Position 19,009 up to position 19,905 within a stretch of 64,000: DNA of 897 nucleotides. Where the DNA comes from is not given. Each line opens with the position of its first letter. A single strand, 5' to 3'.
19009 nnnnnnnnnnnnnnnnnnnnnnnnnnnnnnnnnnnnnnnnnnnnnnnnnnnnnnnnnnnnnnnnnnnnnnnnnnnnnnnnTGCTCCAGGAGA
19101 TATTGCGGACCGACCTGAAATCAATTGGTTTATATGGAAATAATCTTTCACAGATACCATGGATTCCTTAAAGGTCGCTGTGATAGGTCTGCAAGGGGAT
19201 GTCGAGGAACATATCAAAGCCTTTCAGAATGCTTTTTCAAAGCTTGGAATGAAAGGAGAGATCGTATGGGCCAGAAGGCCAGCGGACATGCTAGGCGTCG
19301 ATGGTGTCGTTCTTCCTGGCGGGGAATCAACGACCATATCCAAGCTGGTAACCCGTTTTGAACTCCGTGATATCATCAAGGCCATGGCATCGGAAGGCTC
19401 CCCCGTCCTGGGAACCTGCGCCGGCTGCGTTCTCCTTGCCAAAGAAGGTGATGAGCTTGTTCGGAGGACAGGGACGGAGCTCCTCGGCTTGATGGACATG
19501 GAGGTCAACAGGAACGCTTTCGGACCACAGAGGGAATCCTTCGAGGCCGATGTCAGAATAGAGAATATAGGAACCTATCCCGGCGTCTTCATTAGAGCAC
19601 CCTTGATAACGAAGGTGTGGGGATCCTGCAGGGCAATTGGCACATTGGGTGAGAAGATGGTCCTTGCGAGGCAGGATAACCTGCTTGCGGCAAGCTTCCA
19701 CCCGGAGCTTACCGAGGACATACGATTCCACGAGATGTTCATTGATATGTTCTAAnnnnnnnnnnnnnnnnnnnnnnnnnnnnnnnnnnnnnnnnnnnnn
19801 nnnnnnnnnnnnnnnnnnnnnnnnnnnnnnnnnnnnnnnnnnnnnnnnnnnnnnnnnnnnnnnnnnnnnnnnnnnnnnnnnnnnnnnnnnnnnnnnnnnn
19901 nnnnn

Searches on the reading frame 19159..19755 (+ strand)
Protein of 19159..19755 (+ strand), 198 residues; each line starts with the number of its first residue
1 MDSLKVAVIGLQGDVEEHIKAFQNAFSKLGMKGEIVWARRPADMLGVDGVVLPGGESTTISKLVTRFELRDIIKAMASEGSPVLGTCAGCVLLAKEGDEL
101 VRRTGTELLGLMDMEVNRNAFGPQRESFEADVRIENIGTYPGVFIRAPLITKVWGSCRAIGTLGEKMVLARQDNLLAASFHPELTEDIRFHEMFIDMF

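Call 25: search_protein_families(library=pfam, proteins=[window:19159-19755:+], max_evalue=0.001)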
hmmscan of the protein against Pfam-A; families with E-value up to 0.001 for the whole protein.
window:19159-19755:+ (198 aa): 5 families
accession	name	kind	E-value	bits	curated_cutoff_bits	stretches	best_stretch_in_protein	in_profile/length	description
PF01174.25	SNO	-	6.3e-48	163.6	27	1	8-198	1-186/188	SNO glutamine amidotransferase family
PF07685.20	GATase_3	-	4.1e-08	33.5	27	1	18-118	9-117/196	CobB/CobQ-like glutamine amidotransferase domain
PF03575.23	Peptidase_S51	-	4.4e-07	30.2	23.9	1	13-99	43-135/206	Peptidase family S51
PF00117.34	GATase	-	8.8e-06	25.9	22.8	1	21-189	12-178/190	Glutamine amidotransferase class-I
PF01965.30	DJ-1_PfpI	-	5.9e-05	23.4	26.6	1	47-98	62-112/165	DJ-1/PfpI family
